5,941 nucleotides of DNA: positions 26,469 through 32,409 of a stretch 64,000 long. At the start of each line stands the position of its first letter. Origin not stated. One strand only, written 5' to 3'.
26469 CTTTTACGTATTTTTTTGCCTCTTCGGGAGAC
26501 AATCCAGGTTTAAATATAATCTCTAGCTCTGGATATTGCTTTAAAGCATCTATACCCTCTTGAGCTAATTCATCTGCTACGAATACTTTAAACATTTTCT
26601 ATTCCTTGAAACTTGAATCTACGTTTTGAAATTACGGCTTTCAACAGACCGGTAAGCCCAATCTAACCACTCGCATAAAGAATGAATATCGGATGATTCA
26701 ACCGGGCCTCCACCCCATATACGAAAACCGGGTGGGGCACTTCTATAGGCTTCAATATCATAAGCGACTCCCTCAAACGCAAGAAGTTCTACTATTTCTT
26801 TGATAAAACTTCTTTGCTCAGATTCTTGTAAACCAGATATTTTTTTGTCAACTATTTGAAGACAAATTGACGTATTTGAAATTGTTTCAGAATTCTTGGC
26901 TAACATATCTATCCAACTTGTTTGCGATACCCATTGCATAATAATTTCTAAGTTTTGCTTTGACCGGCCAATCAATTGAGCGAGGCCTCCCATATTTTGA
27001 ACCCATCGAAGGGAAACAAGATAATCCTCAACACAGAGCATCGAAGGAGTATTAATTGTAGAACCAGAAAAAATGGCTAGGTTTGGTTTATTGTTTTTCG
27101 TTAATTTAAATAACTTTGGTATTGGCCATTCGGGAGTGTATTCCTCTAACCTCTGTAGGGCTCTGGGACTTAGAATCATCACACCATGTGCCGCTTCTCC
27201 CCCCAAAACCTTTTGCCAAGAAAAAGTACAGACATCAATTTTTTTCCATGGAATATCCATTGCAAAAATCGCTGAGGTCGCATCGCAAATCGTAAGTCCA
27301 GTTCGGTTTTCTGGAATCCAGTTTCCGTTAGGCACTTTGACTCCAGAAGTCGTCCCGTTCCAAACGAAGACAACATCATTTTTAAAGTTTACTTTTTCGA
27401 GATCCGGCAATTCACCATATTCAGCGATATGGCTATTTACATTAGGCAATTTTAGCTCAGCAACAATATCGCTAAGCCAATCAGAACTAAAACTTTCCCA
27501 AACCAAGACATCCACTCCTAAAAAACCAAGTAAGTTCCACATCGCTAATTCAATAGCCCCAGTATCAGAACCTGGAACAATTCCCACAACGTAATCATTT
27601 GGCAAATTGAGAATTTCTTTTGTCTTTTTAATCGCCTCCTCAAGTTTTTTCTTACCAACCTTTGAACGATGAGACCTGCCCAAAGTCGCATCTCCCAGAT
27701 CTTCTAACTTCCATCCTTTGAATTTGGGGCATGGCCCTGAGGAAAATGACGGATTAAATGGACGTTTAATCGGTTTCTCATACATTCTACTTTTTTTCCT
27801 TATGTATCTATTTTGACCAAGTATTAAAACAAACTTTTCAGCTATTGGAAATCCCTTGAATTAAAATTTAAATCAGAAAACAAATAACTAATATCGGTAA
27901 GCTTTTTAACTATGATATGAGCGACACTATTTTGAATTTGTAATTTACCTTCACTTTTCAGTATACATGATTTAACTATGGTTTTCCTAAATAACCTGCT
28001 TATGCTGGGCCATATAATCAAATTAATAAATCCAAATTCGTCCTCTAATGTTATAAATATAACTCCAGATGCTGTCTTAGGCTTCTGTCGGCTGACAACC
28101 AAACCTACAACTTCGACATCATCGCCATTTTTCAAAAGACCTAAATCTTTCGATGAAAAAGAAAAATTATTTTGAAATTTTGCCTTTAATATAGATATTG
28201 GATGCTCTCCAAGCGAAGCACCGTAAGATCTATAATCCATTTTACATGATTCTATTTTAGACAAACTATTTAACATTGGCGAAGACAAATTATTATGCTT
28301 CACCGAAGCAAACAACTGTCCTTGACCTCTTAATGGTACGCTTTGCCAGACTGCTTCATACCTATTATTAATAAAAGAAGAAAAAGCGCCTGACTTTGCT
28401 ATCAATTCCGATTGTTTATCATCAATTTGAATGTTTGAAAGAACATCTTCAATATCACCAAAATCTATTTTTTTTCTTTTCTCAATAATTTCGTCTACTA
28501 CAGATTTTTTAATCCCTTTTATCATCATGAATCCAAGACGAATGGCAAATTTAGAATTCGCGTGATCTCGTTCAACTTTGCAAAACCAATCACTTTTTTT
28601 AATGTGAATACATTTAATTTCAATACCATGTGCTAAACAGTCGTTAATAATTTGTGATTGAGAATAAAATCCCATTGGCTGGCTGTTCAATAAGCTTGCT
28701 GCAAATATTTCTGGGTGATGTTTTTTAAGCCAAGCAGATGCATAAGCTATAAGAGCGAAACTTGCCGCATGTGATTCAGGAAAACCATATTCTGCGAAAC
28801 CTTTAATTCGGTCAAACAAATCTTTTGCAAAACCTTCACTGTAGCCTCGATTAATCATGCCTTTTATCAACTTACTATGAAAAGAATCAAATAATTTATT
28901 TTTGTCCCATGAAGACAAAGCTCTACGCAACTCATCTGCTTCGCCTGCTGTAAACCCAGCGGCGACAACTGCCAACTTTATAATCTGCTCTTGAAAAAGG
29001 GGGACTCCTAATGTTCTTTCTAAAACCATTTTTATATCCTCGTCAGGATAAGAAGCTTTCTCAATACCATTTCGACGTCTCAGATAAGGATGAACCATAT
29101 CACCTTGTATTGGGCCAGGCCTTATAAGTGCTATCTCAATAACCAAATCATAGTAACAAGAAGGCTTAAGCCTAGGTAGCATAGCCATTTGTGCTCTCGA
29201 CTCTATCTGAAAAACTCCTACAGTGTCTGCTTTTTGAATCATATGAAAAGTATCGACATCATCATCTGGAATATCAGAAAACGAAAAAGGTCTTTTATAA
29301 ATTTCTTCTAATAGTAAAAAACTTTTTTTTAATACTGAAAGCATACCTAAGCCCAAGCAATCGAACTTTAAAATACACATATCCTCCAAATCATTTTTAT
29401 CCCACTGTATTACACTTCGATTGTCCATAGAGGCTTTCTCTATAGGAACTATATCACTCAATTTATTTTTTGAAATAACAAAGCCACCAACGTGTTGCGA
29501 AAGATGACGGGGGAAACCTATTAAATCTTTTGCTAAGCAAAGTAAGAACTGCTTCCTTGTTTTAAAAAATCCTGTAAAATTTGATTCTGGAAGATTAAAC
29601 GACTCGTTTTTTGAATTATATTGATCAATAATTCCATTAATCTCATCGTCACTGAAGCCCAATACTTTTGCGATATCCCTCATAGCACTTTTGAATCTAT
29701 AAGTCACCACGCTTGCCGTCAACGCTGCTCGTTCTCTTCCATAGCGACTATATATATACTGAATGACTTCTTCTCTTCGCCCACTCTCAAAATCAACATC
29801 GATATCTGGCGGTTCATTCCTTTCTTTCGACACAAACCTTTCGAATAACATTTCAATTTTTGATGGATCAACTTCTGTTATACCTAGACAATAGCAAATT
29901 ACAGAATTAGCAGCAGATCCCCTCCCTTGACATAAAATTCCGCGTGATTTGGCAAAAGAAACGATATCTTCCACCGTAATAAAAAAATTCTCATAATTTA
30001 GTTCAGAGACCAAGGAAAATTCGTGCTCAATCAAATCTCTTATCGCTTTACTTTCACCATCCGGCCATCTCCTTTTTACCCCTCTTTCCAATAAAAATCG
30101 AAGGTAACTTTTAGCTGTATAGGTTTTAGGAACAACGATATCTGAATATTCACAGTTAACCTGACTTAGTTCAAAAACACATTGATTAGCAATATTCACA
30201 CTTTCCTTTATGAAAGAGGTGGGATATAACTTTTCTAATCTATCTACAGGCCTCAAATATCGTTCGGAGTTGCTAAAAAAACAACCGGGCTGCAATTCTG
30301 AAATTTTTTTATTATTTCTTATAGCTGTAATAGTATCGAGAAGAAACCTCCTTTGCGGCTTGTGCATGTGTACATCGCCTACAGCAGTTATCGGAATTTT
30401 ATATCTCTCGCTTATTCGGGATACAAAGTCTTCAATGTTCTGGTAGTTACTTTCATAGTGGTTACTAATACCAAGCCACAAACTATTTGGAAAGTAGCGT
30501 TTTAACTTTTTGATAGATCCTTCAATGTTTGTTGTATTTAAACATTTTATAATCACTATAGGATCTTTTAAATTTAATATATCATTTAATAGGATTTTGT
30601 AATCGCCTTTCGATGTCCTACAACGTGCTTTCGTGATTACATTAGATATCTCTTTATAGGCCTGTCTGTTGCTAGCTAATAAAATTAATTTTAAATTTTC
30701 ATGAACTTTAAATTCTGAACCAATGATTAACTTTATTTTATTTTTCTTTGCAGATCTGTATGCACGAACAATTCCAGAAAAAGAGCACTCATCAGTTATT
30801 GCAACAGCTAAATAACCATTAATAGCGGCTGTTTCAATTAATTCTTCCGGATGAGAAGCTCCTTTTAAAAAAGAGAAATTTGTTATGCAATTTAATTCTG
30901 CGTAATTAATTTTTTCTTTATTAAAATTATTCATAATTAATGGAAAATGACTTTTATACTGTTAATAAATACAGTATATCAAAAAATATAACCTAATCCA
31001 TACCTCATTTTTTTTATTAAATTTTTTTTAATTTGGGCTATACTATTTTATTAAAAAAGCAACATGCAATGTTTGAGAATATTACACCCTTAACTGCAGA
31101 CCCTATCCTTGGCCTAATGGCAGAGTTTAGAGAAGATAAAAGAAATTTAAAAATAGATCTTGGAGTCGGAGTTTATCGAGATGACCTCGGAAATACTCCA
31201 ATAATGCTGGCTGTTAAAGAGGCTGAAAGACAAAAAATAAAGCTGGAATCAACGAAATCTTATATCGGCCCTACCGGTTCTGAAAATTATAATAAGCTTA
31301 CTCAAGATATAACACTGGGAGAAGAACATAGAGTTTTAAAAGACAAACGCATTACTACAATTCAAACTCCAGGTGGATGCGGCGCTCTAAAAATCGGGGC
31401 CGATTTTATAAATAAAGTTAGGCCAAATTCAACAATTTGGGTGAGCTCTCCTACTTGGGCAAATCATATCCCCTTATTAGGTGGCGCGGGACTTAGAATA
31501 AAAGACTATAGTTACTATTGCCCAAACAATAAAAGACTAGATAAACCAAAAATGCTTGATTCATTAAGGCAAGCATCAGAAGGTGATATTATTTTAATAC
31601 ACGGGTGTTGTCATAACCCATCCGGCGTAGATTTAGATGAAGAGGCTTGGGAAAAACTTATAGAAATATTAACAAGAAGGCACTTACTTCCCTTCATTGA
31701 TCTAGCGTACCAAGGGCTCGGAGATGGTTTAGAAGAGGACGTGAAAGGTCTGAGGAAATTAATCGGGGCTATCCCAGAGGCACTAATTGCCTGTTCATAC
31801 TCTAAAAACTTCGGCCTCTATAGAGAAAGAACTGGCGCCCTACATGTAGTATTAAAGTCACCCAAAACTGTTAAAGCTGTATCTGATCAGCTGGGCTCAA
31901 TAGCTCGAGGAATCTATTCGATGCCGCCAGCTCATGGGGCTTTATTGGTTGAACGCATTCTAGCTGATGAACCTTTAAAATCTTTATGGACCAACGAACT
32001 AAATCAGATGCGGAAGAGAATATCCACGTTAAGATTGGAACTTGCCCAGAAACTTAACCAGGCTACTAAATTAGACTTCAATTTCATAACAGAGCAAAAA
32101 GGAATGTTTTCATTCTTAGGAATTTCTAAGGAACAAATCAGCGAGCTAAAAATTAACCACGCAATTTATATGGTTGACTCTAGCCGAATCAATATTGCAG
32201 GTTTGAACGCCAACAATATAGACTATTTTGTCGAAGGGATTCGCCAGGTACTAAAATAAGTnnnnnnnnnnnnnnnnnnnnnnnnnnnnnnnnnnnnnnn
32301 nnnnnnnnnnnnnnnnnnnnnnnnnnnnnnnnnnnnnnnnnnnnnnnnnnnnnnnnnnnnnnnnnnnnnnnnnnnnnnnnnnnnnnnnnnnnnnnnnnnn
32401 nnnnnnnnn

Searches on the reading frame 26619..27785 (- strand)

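Call 3: search_protein_families(library=pfam, proteins=[window:26619-27785:-])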
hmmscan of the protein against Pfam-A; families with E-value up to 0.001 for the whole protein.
window:26619-27785:- (388 aa): 0 families

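Call 4: search_protein_families(library=ncbifam, proteins=[window:26619-27785:-])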
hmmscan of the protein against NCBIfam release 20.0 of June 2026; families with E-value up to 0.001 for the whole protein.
window:26619-27785:- (388 aa): 6 families
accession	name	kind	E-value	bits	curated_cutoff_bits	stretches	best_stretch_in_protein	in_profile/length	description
NF002841.0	PRK03080.1-2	equivalog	1.1e-186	620.4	477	1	3-383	5-385/389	phosphoserine transaminase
TIGR01365.1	serC_2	equivalog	2.9e-179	596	448.2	1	8-380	1-373/374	phosphoserine transaminase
TIGR01364.1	serC_1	equivalog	7.6e-19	67.8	443.6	1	31-316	30-306/358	phosphoserine transaminase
NF003764.0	PRK05355.1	equivalog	2.1e-17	63.1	253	1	29-316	31-304/357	3-phosphoserine/phosphohydroxythreonine transaminase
TIGR01366.1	serC_3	equivalog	6.3e-15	55.2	401.65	1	26-291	18-282/361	phosphoserine transaminase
NF009112.0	PRK12462.1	equivalog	2.3e-07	30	563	1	28-288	32-284/365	phosphoserine transaminase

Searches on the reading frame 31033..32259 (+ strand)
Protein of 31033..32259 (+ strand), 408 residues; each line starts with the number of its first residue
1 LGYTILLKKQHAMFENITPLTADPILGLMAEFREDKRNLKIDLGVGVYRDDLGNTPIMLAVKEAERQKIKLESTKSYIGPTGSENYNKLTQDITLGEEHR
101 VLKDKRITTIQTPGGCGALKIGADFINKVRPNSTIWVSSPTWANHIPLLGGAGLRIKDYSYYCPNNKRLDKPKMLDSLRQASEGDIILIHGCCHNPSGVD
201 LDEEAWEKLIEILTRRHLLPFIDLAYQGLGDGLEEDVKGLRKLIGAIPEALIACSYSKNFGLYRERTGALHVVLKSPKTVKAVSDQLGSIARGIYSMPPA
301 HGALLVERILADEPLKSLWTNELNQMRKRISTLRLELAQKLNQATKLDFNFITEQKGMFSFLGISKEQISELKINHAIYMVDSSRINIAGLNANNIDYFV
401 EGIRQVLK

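Call 61: search_protein_families(library=pfam, proteins=[window:31033-32259:+], max_evalue=0.00001)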
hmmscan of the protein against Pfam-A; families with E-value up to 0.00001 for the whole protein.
window:31033-32259:+ (408 aa): 1 family
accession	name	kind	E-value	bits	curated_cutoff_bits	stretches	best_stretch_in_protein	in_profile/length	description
PF00155.27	Aminotran_1_2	-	4.2e-69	233.9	19.7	1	40-403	3-361/361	Aminotransferase class I and II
